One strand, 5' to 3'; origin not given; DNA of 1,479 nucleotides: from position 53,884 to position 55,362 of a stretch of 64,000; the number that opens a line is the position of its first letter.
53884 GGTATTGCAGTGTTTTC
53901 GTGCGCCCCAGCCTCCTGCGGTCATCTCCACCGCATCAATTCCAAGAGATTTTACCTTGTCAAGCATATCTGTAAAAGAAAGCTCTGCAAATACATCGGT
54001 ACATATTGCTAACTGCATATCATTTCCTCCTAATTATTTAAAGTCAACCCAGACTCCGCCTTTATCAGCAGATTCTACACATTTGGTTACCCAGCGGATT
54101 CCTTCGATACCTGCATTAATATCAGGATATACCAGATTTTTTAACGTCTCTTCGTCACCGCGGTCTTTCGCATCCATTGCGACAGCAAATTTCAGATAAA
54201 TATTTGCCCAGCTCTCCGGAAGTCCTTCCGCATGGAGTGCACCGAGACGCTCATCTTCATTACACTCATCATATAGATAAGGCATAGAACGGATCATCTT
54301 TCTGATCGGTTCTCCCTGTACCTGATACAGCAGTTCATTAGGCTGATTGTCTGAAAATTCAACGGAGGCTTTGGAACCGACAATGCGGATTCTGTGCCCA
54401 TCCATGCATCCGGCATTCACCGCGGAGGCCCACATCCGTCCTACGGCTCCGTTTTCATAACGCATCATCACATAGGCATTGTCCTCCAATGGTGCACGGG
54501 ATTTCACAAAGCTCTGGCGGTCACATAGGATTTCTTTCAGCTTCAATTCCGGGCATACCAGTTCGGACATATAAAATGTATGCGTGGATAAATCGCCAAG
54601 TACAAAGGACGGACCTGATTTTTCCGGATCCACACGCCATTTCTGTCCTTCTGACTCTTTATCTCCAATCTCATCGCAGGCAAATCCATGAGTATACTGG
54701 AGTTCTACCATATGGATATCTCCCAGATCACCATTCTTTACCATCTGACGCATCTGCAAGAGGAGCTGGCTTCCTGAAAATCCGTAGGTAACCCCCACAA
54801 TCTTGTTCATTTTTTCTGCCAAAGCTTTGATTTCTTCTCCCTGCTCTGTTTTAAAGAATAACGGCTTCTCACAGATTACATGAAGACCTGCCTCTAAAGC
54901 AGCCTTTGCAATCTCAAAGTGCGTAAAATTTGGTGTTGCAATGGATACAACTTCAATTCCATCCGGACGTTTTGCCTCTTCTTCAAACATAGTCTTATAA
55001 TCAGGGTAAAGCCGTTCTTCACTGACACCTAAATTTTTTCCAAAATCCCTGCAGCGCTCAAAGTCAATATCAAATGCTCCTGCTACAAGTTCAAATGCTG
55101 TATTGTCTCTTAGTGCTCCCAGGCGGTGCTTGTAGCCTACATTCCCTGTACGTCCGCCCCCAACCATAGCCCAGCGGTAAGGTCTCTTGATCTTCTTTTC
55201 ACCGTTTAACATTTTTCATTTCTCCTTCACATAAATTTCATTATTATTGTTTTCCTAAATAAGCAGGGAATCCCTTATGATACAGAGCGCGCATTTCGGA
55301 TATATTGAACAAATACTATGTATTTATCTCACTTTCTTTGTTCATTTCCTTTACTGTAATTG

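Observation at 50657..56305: AraC-controlled GPH transporter + two xylose-isomerase-like TIM barrels + Gfo/Idh/MocA oxidoreductase: candidate oxidative (3-keto) deglycosylation locus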

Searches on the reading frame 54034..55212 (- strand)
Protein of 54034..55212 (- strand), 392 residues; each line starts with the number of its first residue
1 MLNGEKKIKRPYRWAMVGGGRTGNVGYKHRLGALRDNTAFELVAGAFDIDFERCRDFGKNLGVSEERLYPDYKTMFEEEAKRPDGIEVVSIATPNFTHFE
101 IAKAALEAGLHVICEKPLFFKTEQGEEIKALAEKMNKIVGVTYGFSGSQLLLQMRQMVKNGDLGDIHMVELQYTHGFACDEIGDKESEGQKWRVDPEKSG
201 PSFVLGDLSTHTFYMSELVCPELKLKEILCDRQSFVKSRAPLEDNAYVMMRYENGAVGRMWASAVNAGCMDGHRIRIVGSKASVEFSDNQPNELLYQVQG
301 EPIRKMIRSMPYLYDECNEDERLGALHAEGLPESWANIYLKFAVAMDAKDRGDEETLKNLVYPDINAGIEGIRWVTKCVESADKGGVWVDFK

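Call 5: search_protein_families(library=pfam, proteins=[window:54034-55212:-], max_evalue=0.01)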
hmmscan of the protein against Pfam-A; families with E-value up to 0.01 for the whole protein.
window:54034-55212:- (392 aa): 3 families
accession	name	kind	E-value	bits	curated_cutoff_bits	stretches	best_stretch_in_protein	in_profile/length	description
PF02894.22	GFO_IDH_MocA_C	-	7.8e-36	124.3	22.9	1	155-390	1-217/218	Oxidoreductase family, C-terminal alpha/beta domain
PF01408.29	GFO_IDH_MocA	-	3.5e-25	89.4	24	1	13-143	2-120/120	Oxidoreductase family, NAD-binding Rossmann fold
PF22725.1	GFO_IDH_MocA_C3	-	6.9e-21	75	27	1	152-285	2-124/124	GFO/IDH/MocA C-terminal domain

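Call 6: search_protein_families(library=ncbifam, proteins=[window:54034-55212:-], max_evalue=0.01)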
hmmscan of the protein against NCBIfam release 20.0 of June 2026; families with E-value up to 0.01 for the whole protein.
window:54034-55212:- (392 aa): 9 families
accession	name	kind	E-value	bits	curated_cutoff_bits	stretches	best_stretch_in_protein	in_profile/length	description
NF052479.1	LevoglcsnDh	equivalog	9.4e-21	73.9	650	1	81-239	70-219/386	levoglucosan dehydrogenase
TIGR04380.1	myo_inos_iolG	equivalog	1.7e-16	60.1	355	1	14-295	4-261/330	inositol 2-dehydrogenase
NF041392.1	XylDh_Gfo6_Halo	equivalog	7.8e-16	57.8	350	1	83-287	80-276/350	D-xylose 1-dehydrogenase Gfo6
NF008607.0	PRK11579.1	subfamily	1e-15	57.6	330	1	85-173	64-152/346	oxidoreductase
NF040723.1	UDP-GlcNAcDh_Arch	equivalog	1.4e-14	54.3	450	1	22-169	8-144/302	UDP-N-acetylglucosamine 3-dehydrogenase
NF058561.1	BT_2158_fam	equivalog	4.7e-12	45.2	750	1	47-170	63-181/487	glycoside 3-dehydrogenase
NF058563.1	BT_2159_fam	equivalog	1.4e-08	34.2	650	1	15-182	4-160/350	disaccharide 3-dehydrogenase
NF007574.0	PRK10206.1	equivalog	1.1e-07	31.2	352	1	84-173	64-153/345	oxidoreductase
NF052679.1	InsChiInosDhIolG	equivalog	1.4e-06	27.6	540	1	22-171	10-153/343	bifunctional inositol 2-dehydrogenase/D-chiro-inositol 1-dehydrogenase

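Call 7: search_solved_structures(query=window:54034-55212:-, max_evalue=0.001, show_alignments=1)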
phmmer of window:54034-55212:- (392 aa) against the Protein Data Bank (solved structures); distinct sequences matched with E-value up to 0.001: 69 (the best 60 are shown).
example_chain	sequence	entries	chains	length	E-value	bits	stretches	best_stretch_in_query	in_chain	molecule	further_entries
7d5m_A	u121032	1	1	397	7.7e-159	532.3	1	1-391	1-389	Oxidoreductase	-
7d5n_A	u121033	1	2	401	8e-159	532.2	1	1-391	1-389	Oxidoreductase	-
3dty_A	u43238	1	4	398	6.6e-152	509.4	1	2-391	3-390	Oxidoreductase, Gfo/Idh/MocA family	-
3v5n_A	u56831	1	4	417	2.9e-72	247.2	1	10-389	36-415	Oxidoreductase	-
4h3v_A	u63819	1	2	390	1.3e-20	77.2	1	71-242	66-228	Oxidoreductase domain protein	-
4fb5_A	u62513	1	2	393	1e-16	64.3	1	85-303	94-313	Probable oxidoreductase protein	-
6a3f_A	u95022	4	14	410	8.8e-16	61.3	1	83-294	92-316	Putative dehydrogenase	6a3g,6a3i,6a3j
7xr9_A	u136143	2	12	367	2.4e-15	59.8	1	23-175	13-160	DgpA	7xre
5ya8_A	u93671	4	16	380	2.7e-15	59.6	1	79-302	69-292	Scyllo-inositol dehydrogenase with L-glucose dehydrogenase activity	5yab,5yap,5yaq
4gqa_A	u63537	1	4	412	4.5e-15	58.9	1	66-247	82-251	NAD binding Oxidoreductase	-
6ktj_A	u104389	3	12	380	1.6e-14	57.1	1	79-302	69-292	Scyllo-inositol dehydrogenase with L-glucose dehydrogenase activity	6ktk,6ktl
9m3d_B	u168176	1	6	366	1.3e-13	54.1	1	13-258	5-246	DgpA1 from W974-1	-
3gdo_A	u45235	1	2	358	6.8e-12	48.4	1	66-175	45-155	Uncharacterized oxidoreductase yvaA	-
3gfg_A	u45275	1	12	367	7.1e-12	48.4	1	66-175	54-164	Uncharacterized oxidoreductase yvaA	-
3e82_A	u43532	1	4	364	1.6e-11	47.2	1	68-172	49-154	Putative oxidoreductase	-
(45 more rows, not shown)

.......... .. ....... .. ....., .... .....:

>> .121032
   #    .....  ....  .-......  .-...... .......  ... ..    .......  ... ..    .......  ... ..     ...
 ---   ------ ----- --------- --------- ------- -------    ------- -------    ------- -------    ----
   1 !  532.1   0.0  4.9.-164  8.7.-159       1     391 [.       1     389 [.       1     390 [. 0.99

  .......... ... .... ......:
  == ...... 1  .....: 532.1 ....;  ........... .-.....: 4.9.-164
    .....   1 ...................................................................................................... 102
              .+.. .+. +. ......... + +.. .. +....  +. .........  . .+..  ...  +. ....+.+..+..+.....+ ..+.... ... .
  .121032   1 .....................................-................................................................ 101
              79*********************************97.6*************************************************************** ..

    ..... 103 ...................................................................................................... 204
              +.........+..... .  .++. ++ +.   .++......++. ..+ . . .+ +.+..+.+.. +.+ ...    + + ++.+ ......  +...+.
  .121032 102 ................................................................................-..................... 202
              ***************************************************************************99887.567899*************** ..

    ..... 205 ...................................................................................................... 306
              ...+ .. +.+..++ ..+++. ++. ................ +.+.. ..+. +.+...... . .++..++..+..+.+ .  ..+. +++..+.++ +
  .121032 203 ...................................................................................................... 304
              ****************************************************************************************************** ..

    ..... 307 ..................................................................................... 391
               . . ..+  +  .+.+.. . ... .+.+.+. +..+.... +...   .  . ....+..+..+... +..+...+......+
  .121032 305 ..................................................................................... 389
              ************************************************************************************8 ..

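Call 42: search_dna_similar(query=window:54034-55212:-, collection=plasmids, mode=protein, max_rows=15)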
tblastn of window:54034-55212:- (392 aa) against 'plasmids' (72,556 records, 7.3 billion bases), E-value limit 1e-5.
Records with a match: 1363; places in all: 2123; records where one place covers at least 80% of the query: 501.
Best place of each record, by identity: 60-80% 43; <60% 1320.
By first word of the organism name: Rhizobium 338; Sinorhizobium 126; Escherichia 63; Phaeobacter 58; Enterobacter 55; Agrobacterium 53; Pseudosulfitobacter 46; Bacillus 46; Paracoccus 40; Pantoea 31; and 157 more.
By predicted mobility (MOB-suite, as given by PLSDB): non-mobilizable 851; conjugative 393; mobilizable 119.
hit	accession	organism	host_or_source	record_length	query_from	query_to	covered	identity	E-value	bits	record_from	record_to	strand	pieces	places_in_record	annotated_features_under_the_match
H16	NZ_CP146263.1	Priestia megaterium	Nicotiana tabacum L.,Cell ...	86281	1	392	100%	73.2%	0e+0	622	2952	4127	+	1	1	Gfo/Idh/MocA family oxidoreductase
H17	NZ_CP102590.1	Niallia taxi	-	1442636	1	392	100%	73.0%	0e+0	622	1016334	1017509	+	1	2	none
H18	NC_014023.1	Priestia megaterium QM B1551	-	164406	1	392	100%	73.0%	0e+0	620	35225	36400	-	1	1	Gfo/Idh/MocA family oxidoreductase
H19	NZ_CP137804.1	Priestia megaterium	Bacillus megaterium assembly,Arshan ...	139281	1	392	100%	72.7%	0e+0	620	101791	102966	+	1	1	Gfo/Idh/MocA family oxidoreductase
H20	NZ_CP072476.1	Priestia aryabhattai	mixed culture,soil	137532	1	392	100%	72.7%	0e+0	619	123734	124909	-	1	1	Gfo/Idh/MocA family oxidoreductase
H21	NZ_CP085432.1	Priestia megaterium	single cell,soil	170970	1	392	100%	72.7%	0e+0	619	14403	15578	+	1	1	Gfo/Idh/MocA family oxidoreductase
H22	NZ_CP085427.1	Priestia megaterium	single cell,soil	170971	1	392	100%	72.7%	0e+0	619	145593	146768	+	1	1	Gfo/Idh/MocA family oxidoreductase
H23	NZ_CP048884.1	Priestia megaterium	culture,agricultural soil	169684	1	392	100%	72.7%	0e+0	619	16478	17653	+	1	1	Gfo/Idh/MocA family oxidoreductase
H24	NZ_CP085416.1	Priestia megaterium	single cell,soil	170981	1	392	100%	72.7%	0e+0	618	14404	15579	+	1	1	Gfo/Idh/MocA family oxidoreductase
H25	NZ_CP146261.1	Priestia megaterium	Nicotiana tabacum L.,Cell ...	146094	1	391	100%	72.1%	0e+0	608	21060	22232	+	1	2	Gfo/Idh/MocA family oxidoreductase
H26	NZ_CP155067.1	Pantoea sp. BRR-3P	single cell,Elaeagnus umbellata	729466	1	392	100%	67.1%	0e+0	576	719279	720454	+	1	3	Gfo/Idh/MocA family oxidoreductase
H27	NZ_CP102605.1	Pantoea sp. SOD02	cell culture,urban freshwater stream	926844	1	392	100%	67.1%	0e+0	570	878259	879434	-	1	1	Gfo/Idh/MocA family oxidoreductase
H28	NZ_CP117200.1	Pantoea sp. SS70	Solanum tuberosum L.,cell culture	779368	1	392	100%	66.8%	0e+0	569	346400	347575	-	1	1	Gfo/Idh/MocA family oxidoreductase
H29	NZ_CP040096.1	Pantoea sp. SO10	whole organism,soil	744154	1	392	100%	66.6%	0e+0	568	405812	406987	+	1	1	Gfo/Idh/MocA family oxidoreductase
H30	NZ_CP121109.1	Pantoea sp. X85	metagenomic assembly,rabbit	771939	1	392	100%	66.6%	0e+0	568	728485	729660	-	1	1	Gfo/Idh/MocA family oxidoreductase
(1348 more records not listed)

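Call 44: get_annotated_region(hit=H18, flank=9000)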
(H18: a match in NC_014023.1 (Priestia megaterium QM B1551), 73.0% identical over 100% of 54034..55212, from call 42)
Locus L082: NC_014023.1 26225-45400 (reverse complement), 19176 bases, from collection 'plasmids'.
description: Priestia megaterium QM B1551 plasmid pBM700, complete sequence
organism: Priestia megaterium QM B1551 (NCBI taxid 545693)
taxonomy: Bacteria; Bacillota; Bacilli; Bacillales; Bacillaceae; Priestia; Priestia megaterium; Priestia megaterium QM B1551
host: -; source: -; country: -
typing (MOB-suite, as given by PLSDB): non-mobilizable; replicon rep_cluster_385
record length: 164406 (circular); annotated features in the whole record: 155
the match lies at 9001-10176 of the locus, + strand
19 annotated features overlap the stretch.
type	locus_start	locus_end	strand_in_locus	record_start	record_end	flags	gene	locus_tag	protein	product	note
CDS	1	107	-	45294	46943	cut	ltrA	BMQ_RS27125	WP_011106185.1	group II intron reverse transcriptase/maturase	GO:0000373 - Group II intron splicing [Evidence IEA]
CDS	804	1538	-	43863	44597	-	-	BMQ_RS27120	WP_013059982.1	class I SAM-dependent methyltransferase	-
CDS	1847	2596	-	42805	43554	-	-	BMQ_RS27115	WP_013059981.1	class I SAM-dependent methyltransferase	-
CDS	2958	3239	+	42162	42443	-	-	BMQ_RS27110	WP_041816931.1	YesK family protein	-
CDS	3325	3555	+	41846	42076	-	-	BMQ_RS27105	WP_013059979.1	cold-shock protein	-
CDS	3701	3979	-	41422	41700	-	-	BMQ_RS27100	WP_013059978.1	hypothetical protein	-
CDS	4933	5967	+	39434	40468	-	-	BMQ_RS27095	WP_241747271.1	O-antigen ligase family protein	-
CDS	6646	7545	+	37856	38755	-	-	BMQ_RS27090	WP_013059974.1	AraC family transcriptional regulator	-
CDS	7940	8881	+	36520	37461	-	-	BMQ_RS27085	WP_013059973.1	sugar phosphate isomerase/epimerase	-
CDS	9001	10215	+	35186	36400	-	-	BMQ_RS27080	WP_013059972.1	Gfo/Idh/MocA family oxidoreductase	-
CDS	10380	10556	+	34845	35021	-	-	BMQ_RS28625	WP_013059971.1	Spo0E family sporulation regulatory protein-aspartic acid phosphatase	GO:0043937 - regulation of sporulation [Evidence IEA]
CDS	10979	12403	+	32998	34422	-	-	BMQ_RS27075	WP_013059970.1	sugar porter family MFS transporter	GO:0055085 - transmembrane transport [Evidence IEA]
CDS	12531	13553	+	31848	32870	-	-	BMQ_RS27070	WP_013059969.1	Gfo/Idh/MocA family oxidoreductase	-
CDS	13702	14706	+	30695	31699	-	-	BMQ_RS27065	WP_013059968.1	Gfo/Idh/MocA family oxidoreductase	-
CDS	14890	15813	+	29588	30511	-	-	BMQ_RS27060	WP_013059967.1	TIM barrel protein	-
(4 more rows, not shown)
